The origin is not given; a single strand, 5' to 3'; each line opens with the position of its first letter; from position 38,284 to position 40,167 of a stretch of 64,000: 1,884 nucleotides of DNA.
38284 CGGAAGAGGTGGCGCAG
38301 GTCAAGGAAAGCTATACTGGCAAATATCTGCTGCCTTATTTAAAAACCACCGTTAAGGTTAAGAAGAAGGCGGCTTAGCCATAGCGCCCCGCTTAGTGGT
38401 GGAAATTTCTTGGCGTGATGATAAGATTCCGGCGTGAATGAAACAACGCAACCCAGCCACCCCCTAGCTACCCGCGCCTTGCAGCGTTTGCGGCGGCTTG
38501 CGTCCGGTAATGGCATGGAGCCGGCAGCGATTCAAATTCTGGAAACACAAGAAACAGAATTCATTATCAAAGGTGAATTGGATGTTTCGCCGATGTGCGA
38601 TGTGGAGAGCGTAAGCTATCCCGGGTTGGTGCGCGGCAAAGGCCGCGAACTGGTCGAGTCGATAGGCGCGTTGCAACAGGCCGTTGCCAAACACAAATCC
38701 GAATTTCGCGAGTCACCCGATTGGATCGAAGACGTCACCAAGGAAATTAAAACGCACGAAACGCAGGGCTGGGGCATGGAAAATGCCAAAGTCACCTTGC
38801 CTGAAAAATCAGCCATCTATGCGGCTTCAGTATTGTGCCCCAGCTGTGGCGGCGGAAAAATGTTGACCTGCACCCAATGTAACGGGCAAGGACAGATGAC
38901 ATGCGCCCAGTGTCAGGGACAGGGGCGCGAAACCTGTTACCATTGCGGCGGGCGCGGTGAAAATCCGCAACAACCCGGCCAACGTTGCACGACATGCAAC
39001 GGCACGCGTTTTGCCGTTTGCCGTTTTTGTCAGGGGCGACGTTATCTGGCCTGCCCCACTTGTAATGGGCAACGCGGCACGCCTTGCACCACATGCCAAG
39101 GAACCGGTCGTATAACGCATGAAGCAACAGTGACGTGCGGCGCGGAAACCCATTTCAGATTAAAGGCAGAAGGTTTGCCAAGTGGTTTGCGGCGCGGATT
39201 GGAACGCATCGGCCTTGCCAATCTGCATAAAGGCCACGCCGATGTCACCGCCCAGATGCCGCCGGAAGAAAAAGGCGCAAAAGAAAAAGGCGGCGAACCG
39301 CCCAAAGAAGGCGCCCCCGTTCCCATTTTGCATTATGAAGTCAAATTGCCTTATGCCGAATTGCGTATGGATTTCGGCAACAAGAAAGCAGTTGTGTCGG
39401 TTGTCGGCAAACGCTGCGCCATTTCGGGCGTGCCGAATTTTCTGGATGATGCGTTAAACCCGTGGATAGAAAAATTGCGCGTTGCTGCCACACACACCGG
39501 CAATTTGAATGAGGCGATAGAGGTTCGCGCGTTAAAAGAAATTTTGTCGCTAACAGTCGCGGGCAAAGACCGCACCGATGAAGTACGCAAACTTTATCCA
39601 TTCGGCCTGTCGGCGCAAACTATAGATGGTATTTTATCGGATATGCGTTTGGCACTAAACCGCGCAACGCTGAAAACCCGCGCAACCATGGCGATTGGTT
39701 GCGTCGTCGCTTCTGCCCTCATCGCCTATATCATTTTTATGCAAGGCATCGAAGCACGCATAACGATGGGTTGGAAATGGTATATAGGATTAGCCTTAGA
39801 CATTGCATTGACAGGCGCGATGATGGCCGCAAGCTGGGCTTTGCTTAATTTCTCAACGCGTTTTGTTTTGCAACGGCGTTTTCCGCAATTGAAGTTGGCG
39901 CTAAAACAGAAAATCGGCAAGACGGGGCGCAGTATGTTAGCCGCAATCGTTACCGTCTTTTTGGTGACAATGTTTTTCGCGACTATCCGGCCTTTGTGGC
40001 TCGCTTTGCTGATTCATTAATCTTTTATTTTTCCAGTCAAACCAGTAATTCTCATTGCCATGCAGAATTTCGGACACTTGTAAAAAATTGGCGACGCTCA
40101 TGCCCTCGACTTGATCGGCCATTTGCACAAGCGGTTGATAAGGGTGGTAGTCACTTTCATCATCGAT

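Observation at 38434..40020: Membrane-anchored protein with about 9 DnaJ-type CxxCxGxG zinc-finger repeats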

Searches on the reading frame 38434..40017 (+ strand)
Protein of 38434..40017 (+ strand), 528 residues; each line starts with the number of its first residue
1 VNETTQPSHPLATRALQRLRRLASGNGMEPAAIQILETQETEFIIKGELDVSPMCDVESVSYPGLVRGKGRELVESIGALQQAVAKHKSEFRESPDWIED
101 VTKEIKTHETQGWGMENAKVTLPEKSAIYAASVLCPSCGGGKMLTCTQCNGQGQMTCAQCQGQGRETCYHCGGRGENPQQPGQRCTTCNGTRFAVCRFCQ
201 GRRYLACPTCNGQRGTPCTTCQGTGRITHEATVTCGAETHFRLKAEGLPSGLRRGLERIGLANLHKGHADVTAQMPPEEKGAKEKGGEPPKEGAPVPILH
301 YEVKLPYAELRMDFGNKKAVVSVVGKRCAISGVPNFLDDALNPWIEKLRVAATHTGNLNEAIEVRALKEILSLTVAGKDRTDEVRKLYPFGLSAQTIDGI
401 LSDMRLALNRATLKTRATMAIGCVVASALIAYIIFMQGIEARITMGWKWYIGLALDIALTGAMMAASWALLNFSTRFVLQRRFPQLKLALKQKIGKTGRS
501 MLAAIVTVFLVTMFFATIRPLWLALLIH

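Call 3: search_protein_families(library=pfam, proteins=[window:38434-40017:+], max_evalue=1)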
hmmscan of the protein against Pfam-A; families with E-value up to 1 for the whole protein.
window:38434-40017:+ (528 aa): 4 families
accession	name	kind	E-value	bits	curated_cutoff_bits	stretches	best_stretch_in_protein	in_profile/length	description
PF23733.2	GRXCR1-2_C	-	0.00021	21.6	26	2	185-202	1-18/47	GRXCR1/2, C-terminal domain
PF25436.1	BSD2_CRD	-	0.0026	18.4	27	2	144-205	3-60/69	BSD2 cysteine rich domain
PF00684.25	DnaJ_CXXCXGXG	-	0.018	15.7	32.7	0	111-153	22-65/65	DnaJ central domain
PF25112.1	zf-AtTam37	-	0.82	10.9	27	1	206-230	9-33/111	AtTam37 zinc finger region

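Call 4: search_protein_families(library=ncbifam, proteins=[window:38434-40017:+], max_evalue=1)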
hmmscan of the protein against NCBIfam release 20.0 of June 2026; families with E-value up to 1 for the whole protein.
window:38434-40017:+ (528 aa): 1 family
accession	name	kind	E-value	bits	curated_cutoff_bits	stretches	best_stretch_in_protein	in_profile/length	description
NF033209.1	16S_rRNA_Rmt_B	exception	0.022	14.3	525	1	361-433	68-140/251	RmtB family 16S rRNA (guanine(1405)-N(7))-methyltransferase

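Call 6: find_homologous_proteins(query=window:38434-40017:+)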
Query window:38434-40017:+ (528 aa): 96 proteins with E <= 0.001 among 8000 candidates.
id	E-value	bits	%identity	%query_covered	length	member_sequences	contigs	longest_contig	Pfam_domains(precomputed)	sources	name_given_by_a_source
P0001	0.0e+0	1155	100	95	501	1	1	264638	-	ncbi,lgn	-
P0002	1.2e-233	795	64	100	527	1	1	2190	-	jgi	jgi:hypothetical protein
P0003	2.6e-223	761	63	100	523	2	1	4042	-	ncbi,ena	-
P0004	1.9e-221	754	62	100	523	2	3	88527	-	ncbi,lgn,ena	-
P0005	4.0e-221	753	62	100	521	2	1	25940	-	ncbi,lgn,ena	-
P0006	4.7e-221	753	63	99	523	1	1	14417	-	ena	-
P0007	7.7e-220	749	61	100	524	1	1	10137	-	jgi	jgi:hypothetical protein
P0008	8.2e-219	746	62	98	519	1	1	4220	-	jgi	-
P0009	7.4e-218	743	63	98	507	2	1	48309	-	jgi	jgi:hypothetical protein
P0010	4.1e-217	740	60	100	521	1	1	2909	-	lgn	-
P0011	4.5e-217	740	61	99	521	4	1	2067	-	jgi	-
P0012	1.7e-209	715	60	98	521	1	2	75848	-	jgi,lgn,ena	jgi:hypothetical protein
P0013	6.9e-209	713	61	100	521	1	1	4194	-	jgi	jgi:hypothetical protein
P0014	1.1e-202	693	58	100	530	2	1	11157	-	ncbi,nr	ncbi:MAG: hypothetical protein KGI37_10585 [Alphaproteobacteria bacterium]|nr:hypothetical protein [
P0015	1.3e-202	692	58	99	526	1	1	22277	-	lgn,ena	-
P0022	8.5e-191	653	56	98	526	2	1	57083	PF25436.1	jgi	-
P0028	2.6e-181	622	52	99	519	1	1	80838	PF25436.1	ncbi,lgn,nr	ncbi:MAG: hypothetical protein PHS57_06945 [Alphaproteobacteria bacterium]|nr:hypothetical protein [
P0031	4.6e-177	608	52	98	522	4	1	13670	PF25436.1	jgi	-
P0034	1.7e-172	593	50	100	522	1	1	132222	-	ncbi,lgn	-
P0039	8.0e-153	528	45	98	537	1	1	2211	PF25436.1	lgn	-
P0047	6.1e-146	505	43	99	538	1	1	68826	-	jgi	jgi:hypothetical protein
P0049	9.6e-145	501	44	98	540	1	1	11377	PF23733.3,PF25436.1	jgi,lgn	-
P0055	5.5e-140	486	43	100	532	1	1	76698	PF25436.1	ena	-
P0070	4.8e-135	469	41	99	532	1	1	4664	PF25436.1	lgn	-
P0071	1.9e-133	464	42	99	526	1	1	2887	PF25436.1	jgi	jgi:hypothetical protein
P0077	1.6e-115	405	40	96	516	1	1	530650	-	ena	-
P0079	9.2e-111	389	38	98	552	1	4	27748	PF25436.1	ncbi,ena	-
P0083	5.9e-105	370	38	96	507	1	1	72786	-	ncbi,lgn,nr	ncbi:MAG: hypothetical protein PHD48_01005 [Alphaproteobacteria bacterium]|nr:hypothetical protein [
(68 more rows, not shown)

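Call 7: search_solved_structures(query=window:38434-40017:+, max_evalue=1, show_alignments=2)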
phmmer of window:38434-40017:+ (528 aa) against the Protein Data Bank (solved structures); distinct sequences matched with E-value up to 1: 10.
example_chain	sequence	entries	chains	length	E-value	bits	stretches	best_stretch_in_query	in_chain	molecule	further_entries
9ci1_1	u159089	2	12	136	0.0021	20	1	142-205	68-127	Bundle Sheath Defective 2 | Protein BUNDLE SHEATH DEFECTIVE 2, chloroplastic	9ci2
6ekb_A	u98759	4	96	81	0.0025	19.8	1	143-205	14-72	DnaJ/Hsp40 cysteine-rich domain superfamily protein | Protein BUNDLE SHEATH DEFECTIVE 2, chloroplastic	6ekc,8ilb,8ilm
8xku_R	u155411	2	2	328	0.012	17.5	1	206-230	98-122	Embryo defective 2737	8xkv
1nlt_A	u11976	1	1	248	0.019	16.8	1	131-192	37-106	Mitochondrial protein import protein MAS5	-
1exk_A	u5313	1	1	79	0.034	16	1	166-228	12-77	DNAJ PROTEIN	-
2ctt_A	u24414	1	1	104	0.12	14.2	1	165-228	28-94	DnaJ homolog subfamily A member 3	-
2jj7_A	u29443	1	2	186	0.57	12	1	280-371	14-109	HEMOLYSIN II REGULATORY PROTEIN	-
2jk3_A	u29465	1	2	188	0.64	11.8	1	280-371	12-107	HEMOLYSIN II REGULATORY PROTEIN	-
2wv1_A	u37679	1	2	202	0.64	11.8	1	279-371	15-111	HEMOLYSIN II REGULATORY PROTEIN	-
2fx0_A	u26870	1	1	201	0.75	11.6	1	280-371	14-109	hemolysin II regulatory protein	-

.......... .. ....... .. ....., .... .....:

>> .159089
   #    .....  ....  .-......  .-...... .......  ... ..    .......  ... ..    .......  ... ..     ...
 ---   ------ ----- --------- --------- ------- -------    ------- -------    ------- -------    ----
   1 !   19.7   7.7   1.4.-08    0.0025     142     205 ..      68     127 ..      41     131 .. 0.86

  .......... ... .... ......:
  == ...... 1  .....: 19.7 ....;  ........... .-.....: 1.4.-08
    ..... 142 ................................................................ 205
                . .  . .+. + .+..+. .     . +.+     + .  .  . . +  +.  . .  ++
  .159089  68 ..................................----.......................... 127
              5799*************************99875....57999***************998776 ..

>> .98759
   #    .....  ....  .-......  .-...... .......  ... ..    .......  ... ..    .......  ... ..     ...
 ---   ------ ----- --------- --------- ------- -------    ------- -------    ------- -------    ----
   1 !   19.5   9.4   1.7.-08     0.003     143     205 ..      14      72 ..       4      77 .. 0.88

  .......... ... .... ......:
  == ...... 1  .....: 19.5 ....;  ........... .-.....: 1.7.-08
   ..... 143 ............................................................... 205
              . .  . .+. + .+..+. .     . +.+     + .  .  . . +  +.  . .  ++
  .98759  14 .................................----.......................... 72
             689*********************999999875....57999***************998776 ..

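Call 13: find_encoding_contigs(protein=P0004, flank=6000, max_places=1)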
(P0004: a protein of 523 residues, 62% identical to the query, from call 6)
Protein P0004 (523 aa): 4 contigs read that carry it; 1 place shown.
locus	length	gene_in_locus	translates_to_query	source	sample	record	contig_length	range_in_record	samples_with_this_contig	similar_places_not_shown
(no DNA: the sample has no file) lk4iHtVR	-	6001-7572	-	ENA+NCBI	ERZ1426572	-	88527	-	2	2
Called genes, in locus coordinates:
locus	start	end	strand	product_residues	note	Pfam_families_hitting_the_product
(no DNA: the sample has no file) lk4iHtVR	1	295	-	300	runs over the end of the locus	PF02195:ParB_N, PF17762:HTH_ParB, PF23552:ParB_C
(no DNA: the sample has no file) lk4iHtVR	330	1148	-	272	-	PF00142:Fer4_NifH, PF01656:CbiA, PF02374:ArsA_ATPase (weak), PF06564:CBP_BcsQ, PF09140:MipZ, PF10609:ParA, PF13614:AAA_31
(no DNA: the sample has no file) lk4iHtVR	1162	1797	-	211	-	PF02527:GidB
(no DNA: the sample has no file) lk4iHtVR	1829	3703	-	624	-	PF01134:GIDA, PF07992:Pyr_redox_2 (faint), PF12831:FAD_oxidored (weak), PF21680:GIDA_C_1st, PF13932:SAM_GIDA_C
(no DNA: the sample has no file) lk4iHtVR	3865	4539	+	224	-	-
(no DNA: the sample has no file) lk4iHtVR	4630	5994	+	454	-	PF13188:PAS_8 (weak), PF08448:PAS_4 (faint), PF13426:PAS_9, PF08447:PAS_3, PF00989:PAS (weak), PF13426:PAS_9 (weak), PF00990:GGDEF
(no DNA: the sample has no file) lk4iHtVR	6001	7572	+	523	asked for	-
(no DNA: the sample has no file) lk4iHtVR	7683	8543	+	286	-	PF00497:SBP_bac_3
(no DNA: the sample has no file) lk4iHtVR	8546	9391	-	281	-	PF00793:DAHP_synth_1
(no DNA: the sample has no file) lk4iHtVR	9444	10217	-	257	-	PF01066:CDP-OH_P_transf, PF08009:CDP-OH_P_tran_2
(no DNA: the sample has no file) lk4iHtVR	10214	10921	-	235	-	PF02666:PS_Dcarbxylase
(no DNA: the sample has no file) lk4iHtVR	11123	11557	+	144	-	-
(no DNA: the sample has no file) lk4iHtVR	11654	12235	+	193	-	PF18306:LDcluster4, PF03641:Lysine_decarbox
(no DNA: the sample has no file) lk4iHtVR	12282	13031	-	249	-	PF02562:PhoH, PF13245:AAA_19, PF13604:AAA_30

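Call 14: find_encoding_contigs(protein=P0034, flank=6000, max_places=1)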
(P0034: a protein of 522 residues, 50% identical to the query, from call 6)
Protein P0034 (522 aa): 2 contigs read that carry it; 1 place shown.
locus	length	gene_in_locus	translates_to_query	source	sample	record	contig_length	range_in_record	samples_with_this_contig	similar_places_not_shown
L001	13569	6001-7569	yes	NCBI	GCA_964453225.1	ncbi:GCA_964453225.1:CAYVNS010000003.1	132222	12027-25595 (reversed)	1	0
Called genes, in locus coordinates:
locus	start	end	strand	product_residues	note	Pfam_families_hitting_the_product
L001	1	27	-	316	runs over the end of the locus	PF04280:Tim44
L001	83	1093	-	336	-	-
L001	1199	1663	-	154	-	PF00436:SSB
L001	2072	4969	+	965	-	PF00005:ABC_tran (faint), PF02463:SMC_N (faint), PF13191:AAA_16 (faint), PF17760:UvrA_inter, PF17755:UvrA_DNA-bind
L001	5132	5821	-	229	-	-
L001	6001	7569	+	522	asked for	-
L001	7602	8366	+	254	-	PF01209:Ubie_methyltran, PF13489:Methyltransf_23, PF13847:Methyltransf_31, PF08241:Methyltransf_11, PF08242:Methyltransf_12, PF13649:Methyltransf_25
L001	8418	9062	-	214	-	PF00814:TsaD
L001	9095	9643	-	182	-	PF08712:Nfu_N, PF01106:NifU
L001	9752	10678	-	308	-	PF01791:DeoC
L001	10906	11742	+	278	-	PF01148:CTP_transf_1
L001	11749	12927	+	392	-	PF02670:DXP_reductoisom, PF08436:DXP_redisom_C, PF13288:DXPR_C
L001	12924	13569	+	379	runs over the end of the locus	PF00465:Fe-ADH (weak), PF13685:Fe-ADH_2 (weak), PF01761:DHQ_synthase, PF24621:DHQS_C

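Call 15: find_encoding_contigs(protein=P0047, flank=6000, max_places=1)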
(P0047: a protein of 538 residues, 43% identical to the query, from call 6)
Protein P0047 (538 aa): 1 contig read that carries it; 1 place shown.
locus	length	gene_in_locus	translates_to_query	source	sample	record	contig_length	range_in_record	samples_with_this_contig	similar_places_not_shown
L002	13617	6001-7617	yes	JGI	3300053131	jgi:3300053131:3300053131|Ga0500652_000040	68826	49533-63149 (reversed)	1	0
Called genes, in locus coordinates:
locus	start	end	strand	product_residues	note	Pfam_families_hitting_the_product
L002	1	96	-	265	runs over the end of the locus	-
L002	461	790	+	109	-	PF04972:BON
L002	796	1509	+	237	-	PF03100:CcmE (faint), PF04076:BOF (faint), PF01336:tRNA_anti-codon (faint)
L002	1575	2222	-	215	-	PF05494:MlaC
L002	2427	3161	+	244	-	PF02358:Trehalose_PPase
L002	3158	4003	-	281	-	PF03405:FA_desaturase_2 (weak)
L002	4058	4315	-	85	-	-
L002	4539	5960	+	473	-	PF11737:DUF3300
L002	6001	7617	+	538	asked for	-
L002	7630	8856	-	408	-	PF06850:PHB_depo_C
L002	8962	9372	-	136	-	-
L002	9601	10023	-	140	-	PF00334:NDK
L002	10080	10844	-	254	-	PF00106:adh_short, PF08659:KR, PF13561:adh_short_C2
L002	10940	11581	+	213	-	PF18480:DUF5615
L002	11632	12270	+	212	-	PF00625:Guanylate_kin, PF13671:AAA_33 (weak)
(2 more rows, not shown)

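Call 16: find_encoding_contigs(protein=P0077, flank=6000, max_places=1)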
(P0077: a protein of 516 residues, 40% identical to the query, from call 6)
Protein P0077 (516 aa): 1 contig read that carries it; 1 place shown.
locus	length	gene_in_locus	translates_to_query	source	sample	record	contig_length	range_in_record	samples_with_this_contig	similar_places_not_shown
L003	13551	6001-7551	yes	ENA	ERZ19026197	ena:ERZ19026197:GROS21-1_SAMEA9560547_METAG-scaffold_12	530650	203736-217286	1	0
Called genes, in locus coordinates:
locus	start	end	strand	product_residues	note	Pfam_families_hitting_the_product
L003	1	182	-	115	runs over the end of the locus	PF01541:GIY-YIG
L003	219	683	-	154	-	PF00436:SSB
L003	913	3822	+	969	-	PF02463:SMC_N (faint), PF13191:AAA_16 (faint), PF13555:AAA_29 (faint), PF20703:nSTAND1 (faint), PF17760:UvrA_inter, PF17755:UvrA_DNA-bind, PF00005:ABC_tran (weak)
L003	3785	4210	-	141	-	-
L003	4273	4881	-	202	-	-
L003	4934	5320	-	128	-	-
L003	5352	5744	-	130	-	-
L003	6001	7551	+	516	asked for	-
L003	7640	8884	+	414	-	PF04551:GcpE, PF26540:GcpE_C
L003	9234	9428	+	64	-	-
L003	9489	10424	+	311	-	-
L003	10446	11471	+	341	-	PF04204:HTS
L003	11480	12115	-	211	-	PF13302:Acetyltransf_3, PF00583:Acetyltransf_1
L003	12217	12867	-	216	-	PF01427:Peptidase_M15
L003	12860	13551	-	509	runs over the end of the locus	PF02874:ATP-synt_ab_N, PF00006:ATP-synt_ab, PF00306:ATP-synt_ab_C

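Call 17: find_encoding_contigs(protein=P0083, flank=6000, max_places=1)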
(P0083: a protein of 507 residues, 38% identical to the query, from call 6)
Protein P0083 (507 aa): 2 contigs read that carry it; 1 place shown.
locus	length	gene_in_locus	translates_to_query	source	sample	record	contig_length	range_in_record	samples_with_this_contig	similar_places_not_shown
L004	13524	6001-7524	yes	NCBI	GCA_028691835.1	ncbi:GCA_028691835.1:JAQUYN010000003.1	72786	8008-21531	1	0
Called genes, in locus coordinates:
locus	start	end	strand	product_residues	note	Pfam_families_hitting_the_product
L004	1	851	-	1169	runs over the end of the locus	PF02811:PHP, PF07733:DNA_pol3_alpha, PF17657:DNA_pol3_finger, PF14579:HHH_6, PF01336:tRNA_anti-codon (weak)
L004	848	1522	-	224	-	PF00702:Hydrolase, PF13419:HAD_2, PF13242:Hydrolase_like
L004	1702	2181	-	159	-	PF00436:SSB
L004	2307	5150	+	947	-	PF02463:SMC_N (faint), PF03193:RsgA_GTPase (faint), PF13191:AAA_16 (faint), PF13555:AAA_29 (faint), PF20703:nSTAND1 (faint), PF17760:UvrA_inter, PF17755:UvrA_DNA-bind, PF00005:ABC_tran (weak)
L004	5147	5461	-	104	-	-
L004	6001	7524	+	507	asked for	-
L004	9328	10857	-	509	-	PF02874:ATP-synt_ab_N, PF00006:ATP-synt_ab, PF00306:ATP-synt_ab_C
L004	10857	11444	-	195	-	PF00213:OSCP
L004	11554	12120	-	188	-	PF03352:Adenine_glyco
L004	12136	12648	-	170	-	PF01243:PNPOx_N (weak)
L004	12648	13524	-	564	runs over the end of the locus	PF00753:Lactamase_B, PF12706:Lactamase_B_2, PF22505:RNase_J_b_CASP, PF07521:RMMBL, PF17770:RNase_J_C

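Call 18: predict_structure(alignment_id=A1)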
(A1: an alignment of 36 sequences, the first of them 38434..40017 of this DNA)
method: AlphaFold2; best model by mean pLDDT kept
length: 528 residues; sequences in the alignment: 36
mean_pLDDT: 85.5   pTM: 0.58
mean pLDDT of the five models: 85.5, 85.5, 85.1, 84.8, 80.7
residues with pLDDT >= 90: 225; 70-90: 264; 50-70: 22; < 50: 17
segments of 3 or more residues with pLDDT < 50: 1-6, 279-289
pLDDT, mean of each block of 10 residues (from residue 1): 49 90 89 90 88 93 90 91 93 86 86 86 92 93 93 93 93 92 91 93 93 93 94 93 83 86 83 67 40 71 89 90 89 90 91 79 88 85 90 92 89 84 90 84 80 87 90 82 67 74 89 82 79
secondary structure, 60 per line:
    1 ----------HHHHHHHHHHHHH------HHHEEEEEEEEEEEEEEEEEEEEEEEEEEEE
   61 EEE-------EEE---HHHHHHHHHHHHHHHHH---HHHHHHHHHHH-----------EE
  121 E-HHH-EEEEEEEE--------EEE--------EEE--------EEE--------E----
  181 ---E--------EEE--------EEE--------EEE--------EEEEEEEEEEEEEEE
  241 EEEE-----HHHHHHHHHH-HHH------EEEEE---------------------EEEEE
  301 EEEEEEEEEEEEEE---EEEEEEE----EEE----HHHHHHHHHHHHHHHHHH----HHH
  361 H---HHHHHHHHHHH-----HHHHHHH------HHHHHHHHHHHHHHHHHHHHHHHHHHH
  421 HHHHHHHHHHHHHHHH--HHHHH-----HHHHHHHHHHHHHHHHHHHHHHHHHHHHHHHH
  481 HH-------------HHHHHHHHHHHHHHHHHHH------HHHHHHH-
elements in order: H11-23 E33-63 E71-73 H77-93 H97-107 E119-121 E127-134 E143-145 E154-156 E165-167 E193-195 E204-206 E215-217 E226-244 H250-259 E270-274 E296-314 E318-324 E329-331 H336-353 H358-361 H365-375 H381-387 H394-436 H439-443 H449-482 H496-514 H521-527

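Call 24: search_protein_representatives(alignment_id=A1)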
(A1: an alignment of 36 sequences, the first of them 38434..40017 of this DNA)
Query: 36 sequences, 523 profile positions. Proteins with E-value up to 0.001 (for the whole library): 5989; up to 1e-10: 1350; up to 1e-30: 329. The best 150 are listed.
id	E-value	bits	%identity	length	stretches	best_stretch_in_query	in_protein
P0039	4.3e-229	778.0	-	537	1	1-520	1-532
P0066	2.7e-213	725.8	-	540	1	2-521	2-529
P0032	3.5e-206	702.4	-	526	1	2-521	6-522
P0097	4.3e-204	695.5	-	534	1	8-522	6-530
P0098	7.8e-196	668.2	-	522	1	8-518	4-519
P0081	6.0e-194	662.0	-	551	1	1-521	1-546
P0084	5.5e-193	658.9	-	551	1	5-521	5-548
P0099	1.6e-192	657.3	-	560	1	5-521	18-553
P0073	2.0e-190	650.4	-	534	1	6-521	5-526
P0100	5.7e-190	648.9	-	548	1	7-522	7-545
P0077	1.3e-189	647.7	-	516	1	15-522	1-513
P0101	1.0e-184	631.6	-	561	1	8-518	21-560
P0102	5.2e-184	629.2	-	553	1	5-522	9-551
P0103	6.1e-184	629.0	-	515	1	8-521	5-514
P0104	6.4e-183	625.6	-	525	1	5-517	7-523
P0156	2.2e-85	303.8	-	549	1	4-517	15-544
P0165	5.8e-81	289.2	-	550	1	1-521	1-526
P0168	5.9e-80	285.9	-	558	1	6-520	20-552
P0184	1.2e-73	265.1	-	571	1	6-521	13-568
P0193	4.8e-72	259.8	-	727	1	12-480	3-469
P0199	3.3e-70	253.7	-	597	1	8-517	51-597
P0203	5.6e-70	253.0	-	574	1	9-511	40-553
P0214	2.0e-68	247.8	-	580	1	9-480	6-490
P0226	6.2e-67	242.9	-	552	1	9-520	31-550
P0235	2.9e-66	240.7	-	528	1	5-501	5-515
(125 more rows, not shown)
